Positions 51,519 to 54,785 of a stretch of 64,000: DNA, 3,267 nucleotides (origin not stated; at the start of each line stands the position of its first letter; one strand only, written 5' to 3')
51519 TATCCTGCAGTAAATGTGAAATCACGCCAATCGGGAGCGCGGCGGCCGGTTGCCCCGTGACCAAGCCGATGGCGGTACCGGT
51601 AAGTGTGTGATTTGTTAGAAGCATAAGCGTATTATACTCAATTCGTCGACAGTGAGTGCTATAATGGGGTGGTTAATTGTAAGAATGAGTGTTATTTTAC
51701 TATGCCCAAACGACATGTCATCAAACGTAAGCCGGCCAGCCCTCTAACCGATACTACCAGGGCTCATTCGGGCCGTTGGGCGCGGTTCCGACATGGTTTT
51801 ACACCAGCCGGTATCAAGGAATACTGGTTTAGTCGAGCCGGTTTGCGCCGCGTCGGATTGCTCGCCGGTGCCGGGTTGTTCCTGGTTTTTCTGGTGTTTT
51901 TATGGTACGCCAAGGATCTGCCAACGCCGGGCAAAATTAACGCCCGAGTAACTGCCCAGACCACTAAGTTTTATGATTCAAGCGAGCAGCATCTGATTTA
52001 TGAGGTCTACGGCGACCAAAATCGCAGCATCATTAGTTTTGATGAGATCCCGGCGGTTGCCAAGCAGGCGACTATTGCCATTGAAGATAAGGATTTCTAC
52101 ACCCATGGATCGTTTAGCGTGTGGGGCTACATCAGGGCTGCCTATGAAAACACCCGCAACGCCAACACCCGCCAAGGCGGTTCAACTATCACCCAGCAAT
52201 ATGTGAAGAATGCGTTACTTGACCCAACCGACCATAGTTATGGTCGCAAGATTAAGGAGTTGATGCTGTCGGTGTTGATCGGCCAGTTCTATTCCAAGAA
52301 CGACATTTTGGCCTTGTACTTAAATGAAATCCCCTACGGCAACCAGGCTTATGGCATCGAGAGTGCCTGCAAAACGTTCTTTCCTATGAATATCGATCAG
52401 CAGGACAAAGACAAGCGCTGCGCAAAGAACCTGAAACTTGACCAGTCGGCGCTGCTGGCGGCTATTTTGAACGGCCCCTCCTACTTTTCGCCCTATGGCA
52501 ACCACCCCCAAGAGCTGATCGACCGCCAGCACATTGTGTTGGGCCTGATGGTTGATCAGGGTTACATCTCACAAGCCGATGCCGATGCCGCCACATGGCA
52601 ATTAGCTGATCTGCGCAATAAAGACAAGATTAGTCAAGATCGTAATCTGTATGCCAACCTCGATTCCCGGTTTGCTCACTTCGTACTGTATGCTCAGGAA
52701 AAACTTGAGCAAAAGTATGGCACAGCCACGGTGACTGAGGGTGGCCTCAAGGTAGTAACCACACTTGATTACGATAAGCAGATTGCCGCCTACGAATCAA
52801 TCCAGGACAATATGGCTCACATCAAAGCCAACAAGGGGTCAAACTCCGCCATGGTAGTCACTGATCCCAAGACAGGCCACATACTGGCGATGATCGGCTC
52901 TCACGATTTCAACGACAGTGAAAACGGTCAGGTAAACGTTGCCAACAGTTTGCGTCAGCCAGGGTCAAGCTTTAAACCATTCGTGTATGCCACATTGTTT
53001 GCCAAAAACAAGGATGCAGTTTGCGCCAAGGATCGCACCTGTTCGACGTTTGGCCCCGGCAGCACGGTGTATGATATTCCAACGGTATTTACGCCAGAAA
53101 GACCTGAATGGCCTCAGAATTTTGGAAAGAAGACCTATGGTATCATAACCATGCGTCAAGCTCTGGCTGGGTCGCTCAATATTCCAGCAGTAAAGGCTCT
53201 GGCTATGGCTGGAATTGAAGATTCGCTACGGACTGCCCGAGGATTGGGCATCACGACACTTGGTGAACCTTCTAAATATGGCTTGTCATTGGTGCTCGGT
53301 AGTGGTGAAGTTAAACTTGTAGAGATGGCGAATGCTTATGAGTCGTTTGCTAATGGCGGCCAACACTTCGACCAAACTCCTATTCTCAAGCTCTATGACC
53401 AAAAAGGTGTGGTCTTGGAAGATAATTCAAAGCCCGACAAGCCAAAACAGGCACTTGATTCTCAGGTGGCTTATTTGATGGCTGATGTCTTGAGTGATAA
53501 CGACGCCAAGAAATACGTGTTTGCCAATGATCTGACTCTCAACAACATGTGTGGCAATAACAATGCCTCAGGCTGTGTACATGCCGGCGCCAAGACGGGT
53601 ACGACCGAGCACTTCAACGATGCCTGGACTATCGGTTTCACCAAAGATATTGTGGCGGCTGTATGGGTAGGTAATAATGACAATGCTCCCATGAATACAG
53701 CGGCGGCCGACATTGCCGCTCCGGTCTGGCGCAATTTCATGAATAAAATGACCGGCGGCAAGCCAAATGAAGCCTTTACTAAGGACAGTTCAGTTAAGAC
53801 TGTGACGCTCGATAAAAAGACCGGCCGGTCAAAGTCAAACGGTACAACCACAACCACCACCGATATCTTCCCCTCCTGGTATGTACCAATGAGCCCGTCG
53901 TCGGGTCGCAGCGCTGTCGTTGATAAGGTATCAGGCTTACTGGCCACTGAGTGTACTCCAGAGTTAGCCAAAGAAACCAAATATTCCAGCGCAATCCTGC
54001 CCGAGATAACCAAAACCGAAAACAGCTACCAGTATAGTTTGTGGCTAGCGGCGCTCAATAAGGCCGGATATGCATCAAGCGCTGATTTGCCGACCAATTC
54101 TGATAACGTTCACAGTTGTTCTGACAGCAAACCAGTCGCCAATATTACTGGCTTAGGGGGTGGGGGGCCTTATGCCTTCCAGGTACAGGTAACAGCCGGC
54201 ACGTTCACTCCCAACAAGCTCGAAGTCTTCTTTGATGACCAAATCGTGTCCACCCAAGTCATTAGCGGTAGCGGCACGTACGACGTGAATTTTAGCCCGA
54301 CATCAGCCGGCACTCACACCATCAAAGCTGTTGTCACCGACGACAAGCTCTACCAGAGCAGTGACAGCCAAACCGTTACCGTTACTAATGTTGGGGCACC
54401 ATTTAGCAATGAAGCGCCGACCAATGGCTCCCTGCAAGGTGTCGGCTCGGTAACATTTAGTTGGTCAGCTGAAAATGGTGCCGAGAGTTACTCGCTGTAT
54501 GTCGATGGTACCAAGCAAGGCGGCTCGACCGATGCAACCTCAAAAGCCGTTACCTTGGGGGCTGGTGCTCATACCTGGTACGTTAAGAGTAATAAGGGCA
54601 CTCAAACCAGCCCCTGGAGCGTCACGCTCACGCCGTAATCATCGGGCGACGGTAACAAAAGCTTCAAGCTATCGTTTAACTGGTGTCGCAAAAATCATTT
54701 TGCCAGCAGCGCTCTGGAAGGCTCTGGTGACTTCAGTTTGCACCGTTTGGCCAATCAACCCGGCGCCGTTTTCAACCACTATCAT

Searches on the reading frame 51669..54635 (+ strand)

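Call 70: search_protein_families(library=pfam, proteins=[window:51669-54635:+], max_evalue=0.001)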
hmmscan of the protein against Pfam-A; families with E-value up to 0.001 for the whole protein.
window:51669-54635:+ (989 aa): 3 families
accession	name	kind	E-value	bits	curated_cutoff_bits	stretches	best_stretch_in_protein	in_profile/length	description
PF00912.28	Transgly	-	3.7e-50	170.3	27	1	109-294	4-177/178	Transglycosylase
PF00905.27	Transpeptidase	-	5.6e-16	59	22.1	1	394-691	2-298/299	Penicillin binding protein transpeptidase domain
PF16640.11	Big_3_5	-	5e-05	24.2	35.5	1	832-906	11-86/88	Bacterial Ig-like domain (group 3)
